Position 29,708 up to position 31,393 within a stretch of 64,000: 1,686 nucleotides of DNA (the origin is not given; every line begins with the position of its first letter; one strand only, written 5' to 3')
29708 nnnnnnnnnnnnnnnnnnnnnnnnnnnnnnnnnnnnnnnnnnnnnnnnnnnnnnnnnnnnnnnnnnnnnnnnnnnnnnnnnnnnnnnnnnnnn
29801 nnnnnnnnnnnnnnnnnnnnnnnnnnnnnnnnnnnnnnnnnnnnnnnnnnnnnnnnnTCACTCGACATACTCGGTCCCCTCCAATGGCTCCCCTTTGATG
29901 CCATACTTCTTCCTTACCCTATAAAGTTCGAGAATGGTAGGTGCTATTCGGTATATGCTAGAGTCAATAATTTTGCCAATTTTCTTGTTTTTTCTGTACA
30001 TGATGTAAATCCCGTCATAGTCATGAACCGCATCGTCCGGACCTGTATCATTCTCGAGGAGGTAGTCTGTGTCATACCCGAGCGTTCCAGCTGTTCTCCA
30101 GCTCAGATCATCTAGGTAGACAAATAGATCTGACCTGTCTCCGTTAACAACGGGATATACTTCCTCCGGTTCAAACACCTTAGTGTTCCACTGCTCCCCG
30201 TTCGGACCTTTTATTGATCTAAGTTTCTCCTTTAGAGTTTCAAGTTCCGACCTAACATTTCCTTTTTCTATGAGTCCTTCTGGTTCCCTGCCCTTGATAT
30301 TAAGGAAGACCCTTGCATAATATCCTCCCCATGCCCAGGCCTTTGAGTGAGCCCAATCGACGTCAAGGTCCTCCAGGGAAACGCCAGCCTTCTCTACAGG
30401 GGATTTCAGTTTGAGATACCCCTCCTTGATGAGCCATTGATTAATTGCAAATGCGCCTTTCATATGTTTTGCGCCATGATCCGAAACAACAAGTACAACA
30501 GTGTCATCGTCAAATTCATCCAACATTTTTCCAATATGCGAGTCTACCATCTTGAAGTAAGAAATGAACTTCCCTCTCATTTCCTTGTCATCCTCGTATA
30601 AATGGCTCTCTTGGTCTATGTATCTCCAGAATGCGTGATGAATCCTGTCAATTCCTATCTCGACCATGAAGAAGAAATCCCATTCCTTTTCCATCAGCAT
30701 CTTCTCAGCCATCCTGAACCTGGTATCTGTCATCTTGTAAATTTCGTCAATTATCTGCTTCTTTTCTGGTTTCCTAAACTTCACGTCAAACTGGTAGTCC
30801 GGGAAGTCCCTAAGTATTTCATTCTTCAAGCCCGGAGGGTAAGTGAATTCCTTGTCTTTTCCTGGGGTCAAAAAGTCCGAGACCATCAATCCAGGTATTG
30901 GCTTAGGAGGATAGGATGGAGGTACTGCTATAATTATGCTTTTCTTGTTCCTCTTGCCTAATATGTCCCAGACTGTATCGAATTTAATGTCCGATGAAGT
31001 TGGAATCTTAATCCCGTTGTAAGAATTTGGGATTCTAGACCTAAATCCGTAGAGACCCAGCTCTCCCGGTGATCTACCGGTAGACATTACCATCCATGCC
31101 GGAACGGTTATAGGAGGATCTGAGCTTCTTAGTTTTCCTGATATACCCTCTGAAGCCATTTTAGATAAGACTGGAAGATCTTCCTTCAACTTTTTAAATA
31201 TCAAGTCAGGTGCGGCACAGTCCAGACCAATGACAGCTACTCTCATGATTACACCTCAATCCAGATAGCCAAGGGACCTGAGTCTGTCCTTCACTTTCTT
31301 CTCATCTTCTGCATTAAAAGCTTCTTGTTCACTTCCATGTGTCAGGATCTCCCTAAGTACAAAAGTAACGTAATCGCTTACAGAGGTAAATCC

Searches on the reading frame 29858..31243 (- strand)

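Call 85: search_protein_families(library=pfam, proteins=[window:29858-31243:-], max_evalue=0.001)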
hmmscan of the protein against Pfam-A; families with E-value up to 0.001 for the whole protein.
window:29858-31243:- (461 aa): 2 families
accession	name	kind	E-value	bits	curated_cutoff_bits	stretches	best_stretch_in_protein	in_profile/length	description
PF01663.27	Phosphodiest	-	7.9e-47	160.9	23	1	2-403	1-342/342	Type I phosphodiesterase / nucleotide pyrophosphatase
PF00884.28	Sulfatase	-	0.00038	20.3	25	0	183-265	158-252/301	Sulfatase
